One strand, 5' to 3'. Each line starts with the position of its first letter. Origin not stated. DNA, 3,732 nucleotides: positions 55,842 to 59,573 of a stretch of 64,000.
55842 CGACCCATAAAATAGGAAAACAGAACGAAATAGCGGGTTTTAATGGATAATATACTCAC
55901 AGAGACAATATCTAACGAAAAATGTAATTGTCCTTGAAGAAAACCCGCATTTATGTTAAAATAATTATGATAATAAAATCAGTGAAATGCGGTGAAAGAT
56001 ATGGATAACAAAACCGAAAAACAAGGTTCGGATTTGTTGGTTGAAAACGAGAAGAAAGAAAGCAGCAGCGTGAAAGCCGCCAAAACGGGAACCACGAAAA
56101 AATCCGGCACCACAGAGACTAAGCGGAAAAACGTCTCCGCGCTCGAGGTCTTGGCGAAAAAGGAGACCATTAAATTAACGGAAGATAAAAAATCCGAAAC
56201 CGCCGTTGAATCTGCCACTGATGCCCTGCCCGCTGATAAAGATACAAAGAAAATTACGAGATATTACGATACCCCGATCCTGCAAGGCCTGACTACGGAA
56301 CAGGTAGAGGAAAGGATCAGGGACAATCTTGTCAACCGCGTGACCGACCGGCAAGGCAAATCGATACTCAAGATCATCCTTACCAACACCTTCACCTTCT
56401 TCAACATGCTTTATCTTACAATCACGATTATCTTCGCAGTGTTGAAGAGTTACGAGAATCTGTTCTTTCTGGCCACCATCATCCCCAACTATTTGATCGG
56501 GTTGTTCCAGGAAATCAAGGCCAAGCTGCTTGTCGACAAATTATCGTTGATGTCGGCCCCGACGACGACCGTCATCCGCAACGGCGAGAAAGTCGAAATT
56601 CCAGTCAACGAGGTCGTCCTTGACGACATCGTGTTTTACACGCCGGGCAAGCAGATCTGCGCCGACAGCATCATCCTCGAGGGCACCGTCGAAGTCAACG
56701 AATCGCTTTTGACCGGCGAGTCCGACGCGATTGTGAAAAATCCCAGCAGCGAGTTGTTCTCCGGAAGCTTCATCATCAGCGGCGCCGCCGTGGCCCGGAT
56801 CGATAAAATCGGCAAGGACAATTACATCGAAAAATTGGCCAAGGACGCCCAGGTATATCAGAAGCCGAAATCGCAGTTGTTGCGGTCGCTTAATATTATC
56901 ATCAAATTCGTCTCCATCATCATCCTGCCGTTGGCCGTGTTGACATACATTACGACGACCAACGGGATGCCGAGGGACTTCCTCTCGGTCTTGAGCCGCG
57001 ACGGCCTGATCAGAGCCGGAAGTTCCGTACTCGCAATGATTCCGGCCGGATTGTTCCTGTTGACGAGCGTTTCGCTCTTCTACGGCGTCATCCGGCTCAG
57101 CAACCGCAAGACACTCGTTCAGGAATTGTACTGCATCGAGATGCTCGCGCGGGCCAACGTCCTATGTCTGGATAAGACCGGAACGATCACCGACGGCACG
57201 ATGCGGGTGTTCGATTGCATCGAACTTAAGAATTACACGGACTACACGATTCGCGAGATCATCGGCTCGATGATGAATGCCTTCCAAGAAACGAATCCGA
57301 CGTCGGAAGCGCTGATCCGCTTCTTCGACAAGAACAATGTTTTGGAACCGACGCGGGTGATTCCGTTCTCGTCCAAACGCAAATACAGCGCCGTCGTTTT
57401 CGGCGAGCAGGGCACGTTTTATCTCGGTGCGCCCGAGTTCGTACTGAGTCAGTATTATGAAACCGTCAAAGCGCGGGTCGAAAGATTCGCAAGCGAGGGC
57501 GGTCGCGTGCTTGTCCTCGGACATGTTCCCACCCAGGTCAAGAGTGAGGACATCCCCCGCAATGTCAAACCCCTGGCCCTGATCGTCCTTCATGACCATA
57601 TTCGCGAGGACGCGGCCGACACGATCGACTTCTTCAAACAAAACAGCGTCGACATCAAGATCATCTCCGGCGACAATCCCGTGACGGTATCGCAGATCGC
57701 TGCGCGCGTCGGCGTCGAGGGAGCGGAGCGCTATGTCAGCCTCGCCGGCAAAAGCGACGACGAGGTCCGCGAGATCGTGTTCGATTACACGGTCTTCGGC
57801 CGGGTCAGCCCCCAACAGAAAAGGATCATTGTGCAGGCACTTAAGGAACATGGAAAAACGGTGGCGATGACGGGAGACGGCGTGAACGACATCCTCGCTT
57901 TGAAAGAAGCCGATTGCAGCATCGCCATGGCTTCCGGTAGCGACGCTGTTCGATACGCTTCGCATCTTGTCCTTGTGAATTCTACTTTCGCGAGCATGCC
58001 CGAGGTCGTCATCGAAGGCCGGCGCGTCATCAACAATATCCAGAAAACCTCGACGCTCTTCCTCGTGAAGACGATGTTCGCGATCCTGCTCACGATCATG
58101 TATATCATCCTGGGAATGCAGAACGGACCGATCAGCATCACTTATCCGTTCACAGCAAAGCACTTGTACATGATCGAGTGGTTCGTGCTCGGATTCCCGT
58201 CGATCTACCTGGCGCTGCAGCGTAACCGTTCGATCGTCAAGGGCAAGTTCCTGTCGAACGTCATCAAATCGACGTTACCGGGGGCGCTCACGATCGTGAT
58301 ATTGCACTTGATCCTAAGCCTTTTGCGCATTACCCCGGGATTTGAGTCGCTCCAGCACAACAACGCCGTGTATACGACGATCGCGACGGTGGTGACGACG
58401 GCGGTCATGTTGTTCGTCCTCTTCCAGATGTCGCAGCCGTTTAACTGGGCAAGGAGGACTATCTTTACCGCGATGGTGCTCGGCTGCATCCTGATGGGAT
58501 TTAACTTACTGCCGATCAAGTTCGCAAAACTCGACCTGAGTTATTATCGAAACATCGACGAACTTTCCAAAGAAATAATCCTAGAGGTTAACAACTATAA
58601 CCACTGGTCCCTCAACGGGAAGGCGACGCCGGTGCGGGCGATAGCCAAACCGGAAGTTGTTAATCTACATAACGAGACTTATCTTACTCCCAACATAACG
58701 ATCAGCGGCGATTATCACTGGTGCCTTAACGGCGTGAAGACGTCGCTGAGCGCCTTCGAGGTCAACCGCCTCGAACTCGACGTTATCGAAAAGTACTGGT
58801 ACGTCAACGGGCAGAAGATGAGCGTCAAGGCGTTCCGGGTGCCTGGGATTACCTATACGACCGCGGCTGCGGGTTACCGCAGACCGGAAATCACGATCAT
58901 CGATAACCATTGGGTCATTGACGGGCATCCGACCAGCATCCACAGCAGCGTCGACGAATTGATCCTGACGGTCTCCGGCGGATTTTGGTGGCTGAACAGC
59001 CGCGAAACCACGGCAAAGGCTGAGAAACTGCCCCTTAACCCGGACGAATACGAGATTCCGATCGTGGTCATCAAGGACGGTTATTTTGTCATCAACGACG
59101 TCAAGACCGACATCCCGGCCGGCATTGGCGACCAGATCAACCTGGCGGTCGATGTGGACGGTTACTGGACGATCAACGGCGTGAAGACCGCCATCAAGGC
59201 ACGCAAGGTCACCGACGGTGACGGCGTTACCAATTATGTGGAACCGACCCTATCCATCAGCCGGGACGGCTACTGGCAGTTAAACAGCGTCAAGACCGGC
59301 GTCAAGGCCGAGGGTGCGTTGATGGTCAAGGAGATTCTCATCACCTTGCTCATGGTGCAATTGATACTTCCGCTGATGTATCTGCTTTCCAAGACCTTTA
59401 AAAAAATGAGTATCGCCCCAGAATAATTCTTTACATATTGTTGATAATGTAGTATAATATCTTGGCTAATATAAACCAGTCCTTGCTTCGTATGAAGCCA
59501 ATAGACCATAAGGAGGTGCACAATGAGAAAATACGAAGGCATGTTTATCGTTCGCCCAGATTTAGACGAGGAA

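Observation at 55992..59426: P-type ATPase fused to a C-terminal 8x tandem-repeat domain and an extra terminal membrane helix; atypical ion-site motif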

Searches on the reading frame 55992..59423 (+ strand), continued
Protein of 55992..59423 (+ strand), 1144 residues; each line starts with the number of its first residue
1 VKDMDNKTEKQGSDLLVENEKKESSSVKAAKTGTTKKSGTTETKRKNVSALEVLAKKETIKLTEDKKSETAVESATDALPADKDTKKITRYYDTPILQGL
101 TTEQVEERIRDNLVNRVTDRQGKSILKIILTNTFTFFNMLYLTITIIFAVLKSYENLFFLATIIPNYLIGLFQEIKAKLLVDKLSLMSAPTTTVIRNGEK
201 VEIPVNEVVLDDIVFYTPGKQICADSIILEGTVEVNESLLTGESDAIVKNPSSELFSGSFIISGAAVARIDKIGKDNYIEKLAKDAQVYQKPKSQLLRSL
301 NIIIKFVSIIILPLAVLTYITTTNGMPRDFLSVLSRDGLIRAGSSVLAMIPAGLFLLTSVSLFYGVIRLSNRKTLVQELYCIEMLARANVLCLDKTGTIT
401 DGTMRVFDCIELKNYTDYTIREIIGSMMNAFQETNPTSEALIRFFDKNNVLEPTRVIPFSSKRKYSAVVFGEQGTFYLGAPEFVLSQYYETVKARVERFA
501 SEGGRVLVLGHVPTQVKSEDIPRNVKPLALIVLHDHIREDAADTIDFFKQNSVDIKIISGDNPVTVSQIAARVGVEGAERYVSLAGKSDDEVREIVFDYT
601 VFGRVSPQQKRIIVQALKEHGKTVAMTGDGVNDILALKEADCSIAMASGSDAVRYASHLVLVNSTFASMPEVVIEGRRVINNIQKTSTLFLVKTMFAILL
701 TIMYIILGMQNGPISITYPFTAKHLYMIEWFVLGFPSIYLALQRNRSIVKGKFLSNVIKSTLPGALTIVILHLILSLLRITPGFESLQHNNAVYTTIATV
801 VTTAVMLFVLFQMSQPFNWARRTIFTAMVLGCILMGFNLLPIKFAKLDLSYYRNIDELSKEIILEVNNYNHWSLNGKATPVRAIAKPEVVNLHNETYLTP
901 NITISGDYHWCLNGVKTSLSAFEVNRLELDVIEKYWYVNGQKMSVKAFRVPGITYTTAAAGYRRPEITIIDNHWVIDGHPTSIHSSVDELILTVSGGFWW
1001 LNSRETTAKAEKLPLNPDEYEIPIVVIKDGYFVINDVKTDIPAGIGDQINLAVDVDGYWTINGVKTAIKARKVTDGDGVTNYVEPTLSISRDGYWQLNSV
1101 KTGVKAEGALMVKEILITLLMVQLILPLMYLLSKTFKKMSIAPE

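Call 51: find_encoding_contigs(protein=P0043, flank=8000, max_places=3)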
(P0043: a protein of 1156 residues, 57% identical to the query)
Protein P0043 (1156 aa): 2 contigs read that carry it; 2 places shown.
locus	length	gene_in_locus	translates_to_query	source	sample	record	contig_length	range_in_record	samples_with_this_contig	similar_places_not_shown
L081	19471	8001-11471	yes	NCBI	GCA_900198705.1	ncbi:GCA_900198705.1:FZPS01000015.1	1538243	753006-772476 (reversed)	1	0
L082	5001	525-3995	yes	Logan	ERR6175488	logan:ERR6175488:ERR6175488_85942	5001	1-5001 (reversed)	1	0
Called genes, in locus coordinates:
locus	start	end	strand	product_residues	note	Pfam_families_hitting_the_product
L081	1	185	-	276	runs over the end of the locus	PF02673:BacA, PF01925:TauE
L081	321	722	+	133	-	-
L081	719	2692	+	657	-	PF00456:Transketolase_N, PF02779:Transket_pyr, PF02780:Transketolase_C, PF22613:Transketolase_C_1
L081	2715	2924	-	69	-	PF14098:SSPI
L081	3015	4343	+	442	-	PF04389:Peptidase_M28 (weak), PF01546:Peptidase_M20, PF07687:M20_dimer (weak)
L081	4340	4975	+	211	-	PF24675:NpmA (weak), PF02390:Methyltransf_4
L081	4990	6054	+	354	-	PF04389:Peptidase_M28 (faint), PF05343:Peptidase_M42, PF01546:Peptidase_M20 (weak)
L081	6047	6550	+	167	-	PF01931:NTPase_I-T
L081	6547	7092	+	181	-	PF01965:DJ-1_PfpI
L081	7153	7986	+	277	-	PF01734:Patatin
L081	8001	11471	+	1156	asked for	PF00122:E1-E2_ATPase, PF00702:Hydrolase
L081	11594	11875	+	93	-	PF01250:Ribosomal_S6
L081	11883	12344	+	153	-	PF00436:SSB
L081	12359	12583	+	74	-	PF01084:Ribosomal_S18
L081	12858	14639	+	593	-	-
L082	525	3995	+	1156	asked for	PF00122:E1-E2_ATPase, PF00702:Hydrolase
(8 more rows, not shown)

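Call 52: find_encoding_contigs(protein=P0006, flank=8000, max_places=2)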
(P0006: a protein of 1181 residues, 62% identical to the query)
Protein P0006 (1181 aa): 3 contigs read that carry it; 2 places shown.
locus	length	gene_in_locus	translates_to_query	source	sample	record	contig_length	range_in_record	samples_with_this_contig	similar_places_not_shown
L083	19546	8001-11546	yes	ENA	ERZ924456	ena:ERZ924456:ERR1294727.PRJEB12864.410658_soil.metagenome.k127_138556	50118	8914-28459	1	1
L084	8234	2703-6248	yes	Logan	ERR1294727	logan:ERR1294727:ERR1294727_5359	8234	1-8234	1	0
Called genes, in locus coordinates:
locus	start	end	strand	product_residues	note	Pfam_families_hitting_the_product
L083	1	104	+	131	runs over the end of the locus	PF00367:PTS_EIIB (weak)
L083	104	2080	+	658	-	PF00456:Transketolase_N, PF02779:Transket_pyr, PF02780:Transketolase_C, PF22613:Transketolase_C_1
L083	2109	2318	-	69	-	PF14098:SSPI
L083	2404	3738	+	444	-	PF01546:Peptidase_M20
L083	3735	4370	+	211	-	PF02390:Methyltransf_4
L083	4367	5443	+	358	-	PF05343:Peptidase_M42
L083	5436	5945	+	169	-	PF01931:NTPase_I-T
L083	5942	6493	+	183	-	PF01965:DJ-1_PfpI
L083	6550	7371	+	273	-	PF01734:Patatin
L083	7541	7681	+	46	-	-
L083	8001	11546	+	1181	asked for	PF00122:E1-E2_ATPase, PF00702:Hydrolase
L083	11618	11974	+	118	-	PF03733:YccF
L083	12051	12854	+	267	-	PF14808:TMEM164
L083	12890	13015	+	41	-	-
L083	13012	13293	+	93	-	PF01250:Ribosomal_S6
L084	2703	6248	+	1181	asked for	PF00122:E1-E2_ATPase, PF00702:Hydrolase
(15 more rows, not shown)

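Call 63: find_encoding_contigs(protein=P0003, flank=6000, max_places=1)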
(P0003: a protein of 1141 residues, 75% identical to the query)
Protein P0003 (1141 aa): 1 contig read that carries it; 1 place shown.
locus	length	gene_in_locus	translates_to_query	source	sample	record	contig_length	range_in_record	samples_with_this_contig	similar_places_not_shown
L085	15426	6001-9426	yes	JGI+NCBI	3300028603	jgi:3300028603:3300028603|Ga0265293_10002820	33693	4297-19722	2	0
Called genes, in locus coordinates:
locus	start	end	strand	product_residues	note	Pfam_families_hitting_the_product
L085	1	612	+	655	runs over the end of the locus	PF00456:Transketolase_N, PF13292:DXP_synthase_N (faint), PF02780:Transketolase_C (faint), PF02779:Transket_pyr, PF22613:Transketolase_C_1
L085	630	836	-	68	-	PF14098:SSPI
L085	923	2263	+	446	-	PF01546:Peptidase_M20, PF07687:M20_dimer (faint)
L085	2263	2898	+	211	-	PF02390:Methyltransf_4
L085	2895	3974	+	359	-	PF05343:Peptidase_M42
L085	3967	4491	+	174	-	PF01931:NTPase_I-T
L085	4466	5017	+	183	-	PF01965:DJ-1_PfpI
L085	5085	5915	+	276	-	PF01734:Patatin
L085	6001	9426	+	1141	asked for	PF00122:E1-E2_ATPase, PF00702:Hydrolase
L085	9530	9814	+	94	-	PF01250:Ribosomal_S6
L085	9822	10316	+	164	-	PF00436:SSB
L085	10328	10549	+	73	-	PF01084:Ribosomal_S18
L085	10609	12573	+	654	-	PF12913:SH3_6, PF00877:NLPC_P60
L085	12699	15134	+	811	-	PF21370:PAS_GdpP, PF24898:GGDEF_GdpP, PF01368:DHH, PF02272:DHHA1, PF01281:Ribosomal_L9_N, PF03948:Ribosomal_L9_C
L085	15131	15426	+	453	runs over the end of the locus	PF00772:DnaB, PF03796:DnaB_C, PF06745:ATPase, PF13481:AAA_25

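Call 64: find_encoding_contigs(protein=P0002, flank=1000, max_places=1)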
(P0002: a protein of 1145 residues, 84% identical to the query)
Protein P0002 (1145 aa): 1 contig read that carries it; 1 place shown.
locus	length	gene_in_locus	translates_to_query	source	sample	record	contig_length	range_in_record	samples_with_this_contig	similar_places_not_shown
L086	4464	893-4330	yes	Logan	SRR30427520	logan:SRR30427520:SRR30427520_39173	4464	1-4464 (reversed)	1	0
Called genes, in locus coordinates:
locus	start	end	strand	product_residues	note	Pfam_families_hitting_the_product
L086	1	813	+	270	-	?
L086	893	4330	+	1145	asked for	PF00122:E1-E2_ATPase, PF00702:Hydrolase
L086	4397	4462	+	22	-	?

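Call 76: find_encoding_contigs(protein=P0102, flank=6000, max_places=1)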
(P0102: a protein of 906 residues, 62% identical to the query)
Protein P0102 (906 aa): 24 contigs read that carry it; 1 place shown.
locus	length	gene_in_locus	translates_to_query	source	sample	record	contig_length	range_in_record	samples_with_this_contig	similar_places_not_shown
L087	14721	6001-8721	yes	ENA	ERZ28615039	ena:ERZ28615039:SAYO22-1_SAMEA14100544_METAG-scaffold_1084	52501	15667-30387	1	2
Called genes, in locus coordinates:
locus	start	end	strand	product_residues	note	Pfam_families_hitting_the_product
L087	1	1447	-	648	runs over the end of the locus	PF09479:Flg_new, PF13306:LRR_5, PF13855:LRR_8 (faint), PF13306:LRR_5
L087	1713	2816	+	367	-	PF09479:Flg_new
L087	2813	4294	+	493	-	PF02446:Glyco_hydro_77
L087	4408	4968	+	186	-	PF01965:DJ-1_PfpI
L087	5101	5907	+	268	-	PF01734:Patatin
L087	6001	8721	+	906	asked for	PF00122:E1-E2_ATPase, PF00702:Hydrolase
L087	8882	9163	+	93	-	PF01250:Ribosomal_S6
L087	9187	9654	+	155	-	PF00436:SSB, PF22657:SSB_1 (weak)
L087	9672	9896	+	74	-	PF01084:Ribosomal_S18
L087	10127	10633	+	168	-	-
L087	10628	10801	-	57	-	-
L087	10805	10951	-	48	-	-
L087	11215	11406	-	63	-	-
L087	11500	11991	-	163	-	-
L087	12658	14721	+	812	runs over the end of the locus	PF21370:PAS_GdpP, PF24898:GGDEF_GdpP, PF01368:DHH, PF02272:DHHA1, PF01281:Ribosomal_L9_N, PF03948:Ribosomal_L9_C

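Call 77: find_encoding_contigs(protein=P0091, flank=6000, max_places=1)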
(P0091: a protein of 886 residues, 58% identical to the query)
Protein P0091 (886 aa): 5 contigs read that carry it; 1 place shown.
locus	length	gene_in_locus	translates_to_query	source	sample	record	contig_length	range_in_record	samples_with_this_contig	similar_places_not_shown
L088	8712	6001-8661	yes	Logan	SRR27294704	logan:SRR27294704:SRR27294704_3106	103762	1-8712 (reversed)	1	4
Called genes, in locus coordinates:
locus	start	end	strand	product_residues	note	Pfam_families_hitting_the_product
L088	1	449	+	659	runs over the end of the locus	PF00456:Transketolase_N, PF13292:DXP_synthase_N (faint), PF02779:Transket_pyr, PF02780:Transketolase_C, PF22613:Transketolase_C_1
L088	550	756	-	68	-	PF14098:SSPI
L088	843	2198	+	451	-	PF01546:Peptidase_M20, PF07687:M20_dimer (faint)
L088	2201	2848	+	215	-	PF02390:Methyltransf_4, PF13847:Methyltransf_31 (weak)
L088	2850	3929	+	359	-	PF05343:Peptidase_M42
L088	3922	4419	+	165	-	PF01931:NTPase_I-T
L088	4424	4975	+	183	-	PF01965:DJ-1_PfpI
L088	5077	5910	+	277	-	PF01734:Patatin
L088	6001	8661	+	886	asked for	PF00122:E1-E2_ATPase, PF00702:Hydrolase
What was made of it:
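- Long and short forms occupy the same site, DJ-1 - patatin - [pump] - rpsF-ssb-rpsR (calls 51, 52, 63, 76, 77).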

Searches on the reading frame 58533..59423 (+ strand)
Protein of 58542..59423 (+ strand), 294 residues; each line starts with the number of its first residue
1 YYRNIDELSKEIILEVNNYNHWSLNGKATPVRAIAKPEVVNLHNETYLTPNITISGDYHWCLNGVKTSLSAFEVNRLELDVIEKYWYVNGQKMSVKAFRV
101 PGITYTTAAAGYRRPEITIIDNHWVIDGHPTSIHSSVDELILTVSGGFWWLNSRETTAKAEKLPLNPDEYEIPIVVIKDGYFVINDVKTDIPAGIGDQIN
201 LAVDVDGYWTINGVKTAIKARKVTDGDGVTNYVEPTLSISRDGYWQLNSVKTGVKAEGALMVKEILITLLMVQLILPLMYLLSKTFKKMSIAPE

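Call 3: search_protein_families(library=pfam, proteins=[window:58542-59423:+], max_evalue=1)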
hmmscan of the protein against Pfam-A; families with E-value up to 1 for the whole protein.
window:58542-59423:+ (294 aa): 2 families
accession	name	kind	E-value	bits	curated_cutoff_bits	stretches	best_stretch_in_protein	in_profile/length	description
PF16378.10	DUF4988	-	0.011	15.9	30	1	199-252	75-129/183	Domain of unknown function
PF02770.24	Acyl-CoA_dh_M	-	0.21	12.2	33.3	0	204-219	23-38/97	Acyl-CoA dehydrogenase, middle domain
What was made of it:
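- Closest known: DUF4988. Different: Below Pfam's gathering score (15.9 against 30 bits, call 3).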

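Call 4: search_protein_families(library=ncbifam, proteins=[window:58542-59423:+], max_evalue=1)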
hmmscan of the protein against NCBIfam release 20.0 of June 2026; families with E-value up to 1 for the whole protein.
window:58542-59423:+ (294 aa): 0 families

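Call 18: predict_structure(alignment_id=A2)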
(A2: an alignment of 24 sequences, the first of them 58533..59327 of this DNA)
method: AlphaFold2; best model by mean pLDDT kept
length: 265 residues; sequences in the alignment: 24
mean_pLDDT: 84.7   pTM: 0.64
mean pLDDT of the five models: 84.7, 84.4, 84.0, 83.4, 82.9
residues with pLDDT >= 90: 94; 70-90: 136; 50-70: 32; < 50: 3
segments of 3 or more residues with pLDDT < 50: 1-3
pLDDT, mean of each block of 10 residues (from residue 1): 57 78 88 93 92 91 92 94 96 94 90 86 86 87 92 92 77 79 82 76 83 86 68 79 88 87 62
secondary structure, 60 per line:
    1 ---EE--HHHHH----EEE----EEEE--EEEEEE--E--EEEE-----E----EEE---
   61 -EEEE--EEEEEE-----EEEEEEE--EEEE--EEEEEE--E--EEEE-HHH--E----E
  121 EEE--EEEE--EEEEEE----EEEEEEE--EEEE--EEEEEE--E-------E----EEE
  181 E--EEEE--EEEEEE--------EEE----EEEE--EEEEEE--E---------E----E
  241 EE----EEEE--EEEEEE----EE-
elements in order: H8-12 E17-19 E24-27 E30-35 E41-44 E55-57 E62-65 E68-73 E79-85 E88-91 E94-99 E105-108 E120-123 E126-129 E132-137 E142-148 E151-154 E157-162 E178-181 E184-187 E190-195 E204-206 E211-214 E217-222 E240-242 E247-250 E253-258

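Call 30: fold_search(model_id=the predicted structure, library=pdb)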
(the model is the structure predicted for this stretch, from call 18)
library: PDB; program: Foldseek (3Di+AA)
matches with E <= 10: 156; with E <= 0.001: 0
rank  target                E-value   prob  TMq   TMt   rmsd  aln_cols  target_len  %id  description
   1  9vyg_M                7.1e-02  0.18  0.15  0.10  16.7       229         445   12  Cyanopodophage Pan3 tail complex (released 2025-11-26)
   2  8bvq_B                2.9e-01  0.06  0.13  0.11  16.5       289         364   10  E. coli BAM complex (BamABCDE) bound to darobactin B (released 2023-05-24)
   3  9cnw_B                4.2e-01  0.06  0.16  0.14  16.4       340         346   10  CryoEM structure of the APO-BAM complex in DDM detergent (released 2024-12-25)
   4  7ye6_B                4.4e-01  0.06  0.15  0.13  16.5       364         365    9  BAM-EspP complex structure with BamA-N427C/EspP-R1297C mutations in nanodisc (released 2023-07-12)
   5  8eap_D                4.9e-01  0.04  0.11  0.07  18.6       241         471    9  Cryo-EM structure of the in-situ gp10-gp26 from bacteriophage P22 (released 2023-09-06)
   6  8bda_I                7.1e-01  0.03  0.12  0.05  23.7       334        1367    9  IFTA complex in anterograde intraflagellar transport trains (Chlamydomonas reinhardtii) (released 2023-01-11)
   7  7sg7_S                8.3e-01  0.05  0.11  0.07  15.6       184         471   14  In situ cryo-EM structure of bacteriophage Sf6 gp8:gp14N complex at 2.8 A resolution (released 2022-11-09)
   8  3va6_A                8.3e-01  0.04  0.12  0.07  16.8       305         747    8  Crystal Structure of the extracellular domain of the putative hybrid two component system BT4673 from B. thetaiotaomic (released 2012-06-13)
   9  6xb3_E                8.7e-01  0.04  0.11  0.12  18.4       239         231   10  Structure of AcNPV poxin in post-reactive state with Gp[2'-5']Ap[3'] (released 2020-11-25)
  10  7drq_B                8.7e-01  0.03  0.09  0.06  16.5       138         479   13  Crystal structure of polysaccharide lyase Uly1 (released 2021-03-31)
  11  7u68_A                9.2e-01  0.05  0.11  0.13  14.4       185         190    8  Crystal structure of the Vitronectin hemopexin-like domain binding Sodium-2 (released 2023-03-29)
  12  6xb3_G                1.0e+00  0.02  0.09  0.10  17.2       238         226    9  Structure of AcNPV poxin in post-reactive state with Gp[2'-5']Ap[3'] (released 2020-11-25)
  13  8yvk_A                1.1e+00  0.03  0.13  0.11  18.3       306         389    8  Neuraminidase of A/Red knot/Delaware Bay/310/2016 H10N4 in complex with CAV-F6 Fab (released 2025-07-02)
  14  9he8_B                1.1e+00  0.02  0.09  0.06  19.7       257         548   10  The molecular structure of a beta-1,4-D-xylosidase from the probiotic bacterium Levilactobacillus brevis (released 2025-01-15)
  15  7nri_B                1.2e+00  0.03  0.15  0.12  17.4       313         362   11  Structure of the darobactin-bound E. coli BAM complex (BamABCDE) (released 2021-04-21)
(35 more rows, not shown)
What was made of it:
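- Tried and rejected: Foldseek against the PDB gave E of at least 0.07 (call 30).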

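Call 39: fold_search(model_id=the predicted structure, library=viral)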
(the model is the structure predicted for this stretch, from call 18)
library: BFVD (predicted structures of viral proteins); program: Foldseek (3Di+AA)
matches with E <= 10: 246; with E <= 0.001: 0
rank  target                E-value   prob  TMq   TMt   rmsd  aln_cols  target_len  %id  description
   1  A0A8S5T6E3            1.9e-03  0.16  0.10  0.06  34.7       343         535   13  Uncharacterized protein [Myoviridae sp. ct6eX13]
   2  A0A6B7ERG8            1.7e-02  0.06  0.09  0.04  25.1       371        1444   12  (no name in the UniProt tables at hand)
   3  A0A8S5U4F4            2.9e-02  0.08  0.08  0.05  32.5       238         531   13  ChiA1-BD-binding domain protein [Siphoviridae sp. ct7BG1]
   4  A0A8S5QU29            3.0e-02  0.14  0.16  0.09  28.6       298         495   14  Tail fiber protein [CrAss-like virus sp. ctDAq1]
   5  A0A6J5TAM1            4.1e-02  0.18  0.15  0.11  18.9       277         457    9  Bacteriophage P22, Gp10, DNA-stabilising [uncultured Caudovirales phage]
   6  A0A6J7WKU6            4.1e-02  0.03  0.07  0.04  29.5       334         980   10  Carbohydrate-binding module family 5/12 [uncultured Caudovirales phage]
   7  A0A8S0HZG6            9.5e-02  0.04  0.09  0.09  27.8       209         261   12  (no name in the UniProt tables at hand)
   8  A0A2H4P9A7            1.1e-01  0.09  0.10  0.09  18.4       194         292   16  Uncharacterized protein [Corynebacterium phage PotatoChip]
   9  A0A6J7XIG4            1.1e-01  0.06  0.10  0.06  19.4       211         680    8  Uncharacterized protein [uncultured Caudovirales phage]
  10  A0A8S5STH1            1.2e-01  0.08  0.09  0.06  32.6       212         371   15  WD-40 repeat protein (Fragment) [Siphoviridae sp. ctZUr4]
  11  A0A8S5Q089            1.2e-01  0.06  0.09  0.05  32.6       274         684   12  Nucleoid-associated protein [Siphoviridae sp. ctR5S1]
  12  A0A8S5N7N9            1.4e-01  0.04  0.09  0.09  42.6       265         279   12  Uncharacterized protein [Myoviridae sp. ct8ME27]
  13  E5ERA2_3              1.4e-01  0.06  0.12  0.04  25.0       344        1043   12  (no name in the UniProt tables at hand)
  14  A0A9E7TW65            1.6e-01  0.06  0.12  0.08  25.0       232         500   13  (no name in the UniProt tables at hand)
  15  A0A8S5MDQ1            1.7e-01  0.03  0.09  0.08  71.8       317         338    8  Uncharacterized protein [Siphoviridae sp. ctYh54]
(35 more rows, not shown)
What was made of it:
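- Tried and rejected: Foldseek against the viral set gave a best E of 1.9e-3 with TM-scores of about 0.1, mostly tail-fibre proteins (call 39).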
